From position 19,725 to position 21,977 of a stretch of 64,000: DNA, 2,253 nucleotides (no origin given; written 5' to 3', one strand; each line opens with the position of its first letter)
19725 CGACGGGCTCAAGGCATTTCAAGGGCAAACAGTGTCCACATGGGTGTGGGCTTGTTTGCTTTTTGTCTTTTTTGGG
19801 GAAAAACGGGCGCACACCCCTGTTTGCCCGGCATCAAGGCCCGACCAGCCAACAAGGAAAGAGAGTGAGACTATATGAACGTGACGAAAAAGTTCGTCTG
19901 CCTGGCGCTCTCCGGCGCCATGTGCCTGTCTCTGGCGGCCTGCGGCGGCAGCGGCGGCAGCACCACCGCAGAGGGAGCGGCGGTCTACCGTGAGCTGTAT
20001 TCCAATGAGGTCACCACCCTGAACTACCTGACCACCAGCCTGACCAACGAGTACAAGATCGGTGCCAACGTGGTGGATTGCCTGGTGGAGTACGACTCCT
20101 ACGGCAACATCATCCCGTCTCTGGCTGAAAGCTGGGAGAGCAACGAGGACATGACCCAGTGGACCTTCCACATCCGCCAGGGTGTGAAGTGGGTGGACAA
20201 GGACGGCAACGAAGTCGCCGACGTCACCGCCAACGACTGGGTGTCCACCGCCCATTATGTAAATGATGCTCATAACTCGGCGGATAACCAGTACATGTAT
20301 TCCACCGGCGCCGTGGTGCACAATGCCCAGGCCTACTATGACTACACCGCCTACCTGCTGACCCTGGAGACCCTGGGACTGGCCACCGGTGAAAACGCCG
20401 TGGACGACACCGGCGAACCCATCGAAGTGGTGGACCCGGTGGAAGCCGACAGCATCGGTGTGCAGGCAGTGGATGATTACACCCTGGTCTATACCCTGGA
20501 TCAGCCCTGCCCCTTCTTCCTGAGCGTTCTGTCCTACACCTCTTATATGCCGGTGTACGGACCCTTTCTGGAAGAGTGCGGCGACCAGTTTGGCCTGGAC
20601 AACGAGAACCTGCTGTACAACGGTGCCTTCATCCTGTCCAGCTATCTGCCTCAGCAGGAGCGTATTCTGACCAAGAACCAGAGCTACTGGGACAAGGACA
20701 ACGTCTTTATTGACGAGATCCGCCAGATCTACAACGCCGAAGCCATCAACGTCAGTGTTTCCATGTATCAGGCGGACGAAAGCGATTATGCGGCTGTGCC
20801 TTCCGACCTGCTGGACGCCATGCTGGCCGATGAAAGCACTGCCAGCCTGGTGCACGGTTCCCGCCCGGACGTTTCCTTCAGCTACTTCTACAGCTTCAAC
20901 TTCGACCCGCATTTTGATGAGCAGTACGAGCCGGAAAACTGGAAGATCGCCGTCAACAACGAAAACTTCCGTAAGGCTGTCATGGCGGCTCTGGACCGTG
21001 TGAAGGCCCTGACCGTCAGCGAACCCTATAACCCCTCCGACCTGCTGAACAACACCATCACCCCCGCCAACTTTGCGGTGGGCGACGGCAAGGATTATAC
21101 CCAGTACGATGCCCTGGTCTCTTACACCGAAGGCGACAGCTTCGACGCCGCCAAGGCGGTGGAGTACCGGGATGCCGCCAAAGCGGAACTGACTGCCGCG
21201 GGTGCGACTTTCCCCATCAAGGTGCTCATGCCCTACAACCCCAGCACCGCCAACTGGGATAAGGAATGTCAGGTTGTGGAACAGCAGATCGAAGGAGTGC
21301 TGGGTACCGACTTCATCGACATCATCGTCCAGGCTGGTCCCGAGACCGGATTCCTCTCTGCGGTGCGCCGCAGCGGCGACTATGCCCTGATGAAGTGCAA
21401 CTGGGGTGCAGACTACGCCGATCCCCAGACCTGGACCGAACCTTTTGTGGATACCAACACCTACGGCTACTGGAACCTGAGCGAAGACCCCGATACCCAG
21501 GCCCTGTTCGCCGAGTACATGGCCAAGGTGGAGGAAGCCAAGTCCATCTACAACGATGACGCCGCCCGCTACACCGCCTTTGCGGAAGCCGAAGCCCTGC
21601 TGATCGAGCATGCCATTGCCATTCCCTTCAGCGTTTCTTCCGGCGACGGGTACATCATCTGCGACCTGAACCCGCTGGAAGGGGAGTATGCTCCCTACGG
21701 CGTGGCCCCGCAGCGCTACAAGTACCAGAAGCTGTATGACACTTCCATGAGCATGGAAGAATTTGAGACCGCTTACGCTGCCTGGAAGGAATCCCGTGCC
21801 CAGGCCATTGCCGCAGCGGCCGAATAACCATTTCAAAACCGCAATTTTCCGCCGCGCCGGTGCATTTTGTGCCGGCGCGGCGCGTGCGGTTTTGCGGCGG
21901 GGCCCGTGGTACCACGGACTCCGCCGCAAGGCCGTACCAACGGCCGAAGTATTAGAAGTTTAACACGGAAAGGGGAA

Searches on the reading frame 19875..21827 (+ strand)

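Call 19: search_protein_families(library=ncbifam, proteins=[window:19875-21827:+], max_evalue=1e-10)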
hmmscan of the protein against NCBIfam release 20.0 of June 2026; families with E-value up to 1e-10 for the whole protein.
window:19875-21827:+ (650 aa): 4 families
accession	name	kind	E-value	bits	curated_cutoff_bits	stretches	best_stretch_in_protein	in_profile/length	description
NF043077.1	MMSYN1_0169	equivalog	1.9e-39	135.8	650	2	35-151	37-154/896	oligopeptide ABC transporter substrate-binding protein OppA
NF011684.0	PRK15104.1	equivalog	7.2e-29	100.9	947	1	190-584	156-507/543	oligopeptide ABC transporter substrate-binding protein OppA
NF007287.0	PRK09755.1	equivalog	3.1e-24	85.7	1098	1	189-619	150-528/535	ABC transporter substrate-binding protein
TIGR02294.1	nickel_nikA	equivalog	3.4e-13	49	393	0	62-120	31-89/501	nickel ABC transporter substrate-binding protein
